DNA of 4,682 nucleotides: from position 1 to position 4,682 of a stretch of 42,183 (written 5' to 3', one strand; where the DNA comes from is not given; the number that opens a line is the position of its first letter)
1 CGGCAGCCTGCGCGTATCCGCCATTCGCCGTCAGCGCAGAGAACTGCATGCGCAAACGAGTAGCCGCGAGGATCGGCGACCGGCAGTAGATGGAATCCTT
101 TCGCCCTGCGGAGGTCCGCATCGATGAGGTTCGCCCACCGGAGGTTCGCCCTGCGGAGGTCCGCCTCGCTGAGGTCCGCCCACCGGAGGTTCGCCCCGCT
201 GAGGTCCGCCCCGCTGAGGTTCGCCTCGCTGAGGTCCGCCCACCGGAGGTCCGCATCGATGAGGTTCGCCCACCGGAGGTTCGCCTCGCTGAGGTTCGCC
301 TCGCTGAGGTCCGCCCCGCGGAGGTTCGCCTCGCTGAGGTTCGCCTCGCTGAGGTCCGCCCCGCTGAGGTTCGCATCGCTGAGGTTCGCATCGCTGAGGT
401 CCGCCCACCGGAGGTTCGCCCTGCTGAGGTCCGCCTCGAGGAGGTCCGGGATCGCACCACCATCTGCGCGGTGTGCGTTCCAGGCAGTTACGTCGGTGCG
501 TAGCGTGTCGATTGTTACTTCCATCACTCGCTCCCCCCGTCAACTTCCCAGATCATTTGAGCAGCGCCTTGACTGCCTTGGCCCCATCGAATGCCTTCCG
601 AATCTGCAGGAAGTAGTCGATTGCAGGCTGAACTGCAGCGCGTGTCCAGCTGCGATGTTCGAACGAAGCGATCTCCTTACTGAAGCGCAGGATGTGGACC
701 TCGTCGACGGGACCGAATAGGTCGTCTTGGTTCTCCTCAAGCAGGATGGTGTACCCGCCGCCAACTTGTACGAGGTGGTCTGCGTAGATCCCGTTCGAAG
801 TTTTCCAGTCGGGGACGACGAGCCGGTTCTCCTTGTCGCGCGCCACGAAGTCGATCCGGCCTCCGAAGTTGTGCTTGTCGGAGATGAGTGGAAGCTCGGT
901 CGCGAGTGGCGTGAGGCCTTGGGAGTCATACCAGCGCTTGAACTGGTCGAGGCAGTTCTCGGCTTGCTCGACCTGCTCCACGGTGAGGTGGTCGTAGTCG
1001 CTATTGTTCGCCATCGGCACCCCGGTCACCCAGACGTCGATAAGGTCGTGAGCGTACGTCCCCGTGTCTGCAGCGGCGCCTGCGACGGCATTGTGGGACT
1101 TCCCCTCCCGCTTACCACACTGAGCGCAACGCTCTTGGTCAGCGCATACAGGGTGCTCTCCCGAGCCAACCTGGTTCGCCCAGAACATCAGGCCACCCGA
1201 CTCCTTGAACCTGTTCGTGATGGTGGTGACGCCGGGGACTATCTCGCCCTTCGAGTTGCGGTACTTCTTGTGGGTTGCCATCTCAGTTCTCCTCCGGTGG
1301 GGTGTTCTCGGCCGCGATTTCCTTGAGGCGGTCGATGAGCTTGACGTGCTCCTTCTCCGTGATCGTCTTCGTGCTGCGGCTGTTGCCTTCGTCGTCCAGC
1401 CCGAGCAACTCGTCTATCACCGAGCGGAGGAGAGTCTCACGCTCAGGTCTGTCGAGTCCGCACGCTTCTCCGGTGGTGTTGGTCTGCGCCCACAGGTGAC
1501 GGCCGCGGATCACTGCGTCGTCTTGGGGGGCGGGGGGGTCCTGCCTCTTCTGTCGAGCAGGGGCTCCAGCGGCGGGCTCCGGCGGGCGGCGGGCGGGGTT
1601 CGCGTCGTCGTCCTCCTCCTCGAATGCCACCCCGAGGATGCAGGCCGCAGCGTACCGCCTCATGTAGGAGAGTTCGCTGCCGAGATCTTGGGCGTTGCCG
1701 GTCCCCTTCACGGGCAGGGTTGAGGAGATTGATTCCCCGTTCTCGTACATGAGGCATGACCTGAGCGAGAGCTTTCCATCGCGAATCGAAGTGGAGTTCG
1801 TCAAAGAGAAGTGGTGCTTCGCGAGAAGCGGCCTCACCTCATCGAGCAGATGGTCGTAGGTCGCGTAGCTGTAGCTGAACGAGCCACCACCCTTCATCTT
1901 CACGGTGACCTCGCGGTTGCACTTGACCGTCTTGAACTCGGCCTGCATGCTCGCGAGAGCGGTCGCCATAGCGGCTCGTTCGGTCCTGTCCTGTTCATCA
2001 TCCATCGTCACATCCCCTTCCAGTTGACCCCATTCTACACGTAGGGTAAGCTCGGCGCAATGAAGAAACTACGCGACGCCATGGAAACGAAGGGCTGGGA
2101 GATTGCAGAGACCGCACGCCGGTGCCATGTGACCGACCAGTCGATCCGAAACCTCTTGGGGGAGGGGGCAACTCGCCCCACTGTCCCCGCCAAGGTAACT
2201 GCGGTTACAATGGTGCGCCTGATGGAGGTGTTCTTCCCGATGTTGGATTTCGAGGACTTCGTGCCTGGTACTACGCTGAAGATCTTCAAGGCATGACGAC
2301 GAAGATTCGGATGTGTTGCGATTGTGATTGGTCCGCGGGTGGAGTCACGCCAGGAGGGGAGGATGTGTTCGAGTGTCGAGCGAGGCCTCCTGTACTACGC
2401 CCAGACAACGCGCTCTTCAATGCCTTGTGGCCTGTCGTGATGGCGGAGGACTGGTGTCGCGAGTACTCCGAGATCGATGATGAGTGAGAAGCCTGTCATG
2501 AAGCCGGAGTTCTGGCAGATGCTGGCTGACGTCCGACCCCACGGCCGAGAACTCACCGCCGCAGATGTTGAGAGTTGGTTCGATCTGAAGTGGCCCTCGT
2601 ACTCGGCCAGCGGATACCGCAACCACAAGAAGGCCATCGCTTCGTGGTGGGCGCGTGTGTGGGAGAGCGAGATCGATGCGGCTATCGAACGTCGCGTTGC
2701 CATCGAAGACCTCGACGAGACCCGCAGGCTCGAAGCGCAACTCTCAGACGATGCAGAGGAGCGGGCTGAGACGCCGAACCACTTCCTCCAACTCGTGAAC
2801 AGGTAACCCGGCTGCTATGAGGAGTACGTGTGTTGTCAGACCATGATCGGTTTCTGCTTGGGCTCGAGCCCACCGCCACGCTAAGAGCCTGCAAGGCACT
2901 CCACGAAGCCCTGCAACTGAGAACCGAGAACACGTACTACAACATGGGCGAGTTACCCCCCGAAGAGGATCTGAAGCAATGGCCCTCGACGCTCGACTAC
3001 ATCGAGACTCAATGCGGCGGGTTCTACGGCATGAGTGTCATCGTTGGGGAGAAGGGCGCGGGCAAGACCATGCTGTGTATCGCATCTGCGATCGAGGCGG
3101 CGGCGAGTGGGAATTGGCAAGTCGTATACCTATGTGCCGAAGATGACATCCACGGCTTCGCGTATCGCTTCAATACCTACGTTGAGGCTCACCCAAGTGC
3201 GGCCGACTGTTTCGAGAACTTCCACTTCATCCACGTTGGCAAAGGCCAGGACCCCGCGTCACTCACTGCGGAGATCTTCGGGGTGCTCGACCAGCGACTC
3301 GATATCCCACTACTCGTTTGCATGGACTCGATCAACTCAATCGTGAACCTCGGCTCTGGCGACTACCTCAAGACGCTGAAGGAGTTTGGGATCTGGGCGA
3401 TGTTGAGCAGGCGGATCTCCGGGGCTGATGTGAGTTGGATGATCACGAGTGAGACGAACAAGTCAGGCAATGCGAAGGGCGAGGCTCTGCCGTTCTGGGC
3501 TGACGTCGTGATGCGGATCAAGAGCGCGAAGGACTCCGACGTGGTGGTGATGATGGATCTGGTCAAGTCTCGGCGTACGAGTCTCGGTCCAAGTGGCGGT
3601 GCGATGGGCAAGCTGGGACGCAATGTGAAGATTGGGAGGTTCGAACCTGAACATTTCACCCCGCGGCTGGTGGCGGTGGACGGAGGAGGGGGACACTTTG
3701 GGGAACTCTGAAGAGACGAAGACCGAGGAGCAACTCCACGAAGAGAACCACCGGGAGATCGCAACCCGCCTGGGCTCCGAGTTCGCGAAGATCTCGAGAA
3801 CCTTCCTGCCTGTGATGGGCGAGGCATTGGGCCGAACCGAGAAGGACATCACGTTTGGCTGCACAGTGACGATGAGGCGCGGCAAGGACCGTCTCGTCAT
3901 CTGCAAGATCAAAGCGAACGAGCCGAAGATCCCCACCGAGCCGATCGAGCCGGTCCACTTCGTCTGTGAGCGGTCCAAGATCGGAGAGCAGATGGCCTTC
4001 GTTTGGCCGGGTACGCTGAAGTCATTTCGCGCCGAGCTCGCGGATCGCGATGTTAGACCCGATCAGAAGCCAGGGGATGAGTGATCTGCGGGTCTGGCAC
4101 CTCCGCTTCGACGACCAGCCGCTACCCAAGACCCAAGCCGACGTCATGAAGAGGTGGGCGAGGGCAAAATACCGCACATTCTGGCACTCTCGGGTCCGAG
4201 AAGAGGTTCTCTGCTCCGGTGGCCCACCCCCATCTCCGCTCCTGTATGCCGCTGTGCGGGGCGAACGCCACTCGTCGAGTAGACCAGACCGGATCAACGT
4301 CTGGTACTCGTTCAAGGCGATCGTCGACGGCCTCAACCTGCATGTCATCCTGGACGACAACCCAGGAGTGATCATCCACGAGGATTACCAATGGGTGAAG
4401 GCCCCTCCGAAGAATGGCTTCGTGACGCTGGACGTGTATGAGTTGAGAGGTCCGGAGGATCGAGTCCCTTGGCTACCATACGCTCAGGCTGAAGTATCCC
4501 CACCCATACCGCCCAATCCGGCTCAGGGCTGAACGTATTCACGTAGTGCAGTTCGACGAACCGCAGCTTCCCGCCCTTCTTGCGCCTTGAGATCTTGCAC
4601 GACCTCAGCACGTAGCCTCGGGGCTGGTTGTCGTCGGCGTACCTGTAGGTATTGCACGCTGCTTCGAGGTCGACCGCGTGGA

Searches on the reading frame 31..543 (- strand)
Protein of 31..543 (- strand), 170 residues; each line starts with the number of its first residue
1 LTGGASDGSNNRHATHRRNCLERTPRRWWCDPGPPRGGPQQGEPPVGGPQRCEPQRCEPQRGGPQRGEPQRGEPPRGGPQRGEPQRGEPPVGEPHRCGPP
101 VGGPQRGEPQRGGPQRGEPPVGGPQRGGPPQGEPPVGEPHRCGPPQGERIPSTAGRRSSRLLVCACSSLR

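Call 26: search_protein_families(library=pfam, proteins=[window:31-543:-], max_evalue=0.01)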
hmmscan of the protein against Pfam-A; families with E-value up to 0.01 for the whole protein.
window:31-543:- (170 aa): 1 family
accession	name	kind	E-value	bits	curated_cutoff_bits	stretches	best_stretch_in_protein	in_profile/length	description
PF05671.16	GETHR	-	0.00023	20.9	22.4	0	60-81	4-25/25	GETHR pentapeptide repeat (5 copies)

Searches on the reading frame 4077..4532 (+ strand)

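Call 101: search_protein_families(library=phrogs, proteins=[window:4077-4532:+], max_evalue=0.001)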
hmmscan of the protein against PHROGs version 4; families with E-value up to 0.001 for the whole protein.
window:4077-4532:+ (151 aa): 1 family
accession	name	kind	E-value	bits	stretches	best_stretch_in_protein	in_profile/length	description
phrog_34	-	DNA, RNA and nucleotide metabolism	4.7e-05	24.2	1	30-126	108-199/259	RusA-like Holliday junction resolvase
